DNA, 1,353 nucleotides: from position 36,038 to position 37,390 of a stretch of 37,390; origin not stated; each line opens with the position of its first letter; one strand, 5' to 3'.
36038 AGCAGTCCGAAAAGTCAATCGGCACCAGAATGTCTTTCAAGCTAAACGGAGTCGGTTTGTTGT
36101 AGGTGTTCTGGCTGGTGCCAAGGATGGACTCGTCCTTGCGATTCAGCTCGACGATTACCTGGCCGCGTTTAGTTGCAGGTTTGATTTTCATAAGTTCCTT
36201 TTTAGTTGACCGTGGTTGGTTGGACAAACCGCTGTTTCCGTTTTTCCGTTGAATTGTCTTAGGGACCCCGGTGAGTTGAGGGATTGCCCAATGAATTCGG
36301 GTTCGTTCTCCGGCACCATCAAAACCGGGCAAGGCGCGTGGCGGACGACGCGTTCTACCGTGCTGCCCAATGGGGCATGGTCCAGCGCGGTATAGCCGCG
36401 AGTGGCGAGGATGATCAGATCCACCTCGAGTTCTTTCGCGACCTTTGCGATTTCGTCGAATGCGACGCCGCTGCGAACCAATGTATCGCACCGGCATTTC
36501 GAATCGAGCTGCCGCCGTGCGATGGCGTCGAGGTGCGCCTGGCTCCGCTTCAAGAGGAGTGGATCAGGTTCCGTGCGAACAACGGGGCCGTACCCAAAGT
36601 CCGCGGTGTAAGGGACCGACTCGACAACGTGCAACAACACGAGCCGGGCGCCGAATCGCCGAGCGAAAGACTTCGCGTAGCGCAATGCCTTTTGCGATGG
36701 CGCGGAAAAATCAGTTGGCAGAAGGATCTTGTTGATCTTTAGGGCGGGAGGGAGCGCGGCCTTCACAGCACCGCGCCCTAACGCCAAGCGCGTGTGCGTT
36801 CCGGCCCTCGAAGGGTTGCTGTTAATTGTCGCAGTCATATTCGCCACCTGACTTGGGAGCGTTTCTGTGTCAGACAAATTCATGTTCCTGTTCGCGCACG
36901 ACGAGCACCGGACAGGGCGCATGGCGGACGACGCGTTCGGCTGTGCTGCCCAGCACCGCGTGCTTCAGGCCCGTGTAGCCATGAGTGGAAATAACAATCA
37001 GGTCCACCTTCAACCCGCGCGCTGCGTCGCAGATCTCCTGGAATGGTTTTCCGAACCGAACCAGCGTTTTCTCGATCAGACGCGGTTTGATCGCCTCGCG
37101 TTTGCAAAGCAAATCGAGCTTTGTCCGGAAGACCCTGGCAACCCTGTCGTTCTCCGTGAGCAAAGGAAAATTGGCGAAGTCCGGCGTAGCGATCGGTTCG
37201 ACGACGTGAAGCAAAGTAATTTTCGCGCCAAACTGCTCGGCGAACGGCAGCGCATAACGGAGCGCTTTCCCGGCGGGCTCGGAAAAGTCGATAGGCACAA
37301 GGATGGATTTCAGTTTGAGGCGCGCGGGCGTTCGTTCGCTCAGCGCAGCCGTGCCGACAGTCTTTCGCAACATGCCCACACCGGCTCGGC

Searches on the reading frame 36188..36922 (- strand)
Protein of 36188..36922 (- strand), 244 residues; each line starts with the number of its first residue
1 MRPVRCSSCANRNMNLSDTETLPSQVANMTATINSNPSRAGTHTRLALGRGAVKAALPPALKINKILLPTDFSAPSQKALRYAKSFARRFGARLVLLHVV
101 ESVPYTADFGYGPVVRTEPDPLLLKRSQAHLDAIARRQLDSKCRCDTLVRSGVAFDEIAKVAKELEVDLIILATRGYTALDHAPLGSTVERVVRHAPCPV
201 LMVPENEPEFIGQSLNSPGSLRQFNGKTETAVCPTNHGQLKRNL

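Call 29: search_protein_families(library=pfam, proteins=[window:36188-36922:-], max_evalue=0.001)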
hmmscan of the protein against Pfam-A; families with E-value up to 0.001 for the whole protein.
window:36188-36922:- (244 aa): 1 family
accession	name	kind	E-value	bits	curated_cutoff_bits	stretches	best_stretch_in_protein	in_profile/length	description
PF00582.32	Usp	-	1.2e-33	117.1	24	1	64-204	3-141/141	Universal stress protein family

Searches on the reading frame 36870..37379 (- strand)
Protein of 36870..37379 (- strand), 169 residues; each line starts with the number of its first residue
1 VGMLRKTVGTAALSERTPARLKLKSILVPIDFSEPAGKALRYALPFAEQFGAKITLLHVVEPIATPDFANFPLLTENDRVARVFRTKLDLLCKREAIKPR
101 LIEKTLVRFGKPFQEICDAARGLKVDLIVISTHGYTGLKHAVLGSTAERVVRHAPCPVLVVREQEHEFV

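Call 29: search_protein_families(library=pfam, proteins=[window:36870-37379:-], max_evalue=0.001)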
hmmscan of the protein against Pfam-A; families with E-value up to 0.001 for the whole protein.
window:36870-37379:- (169 aa): 1 family
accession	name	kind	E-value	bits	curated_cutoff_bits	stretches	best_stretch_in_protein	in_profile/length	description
PF00582.32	Usp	-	6.6e-36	124.4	24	1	24-162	3-141/141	Universal stress protein family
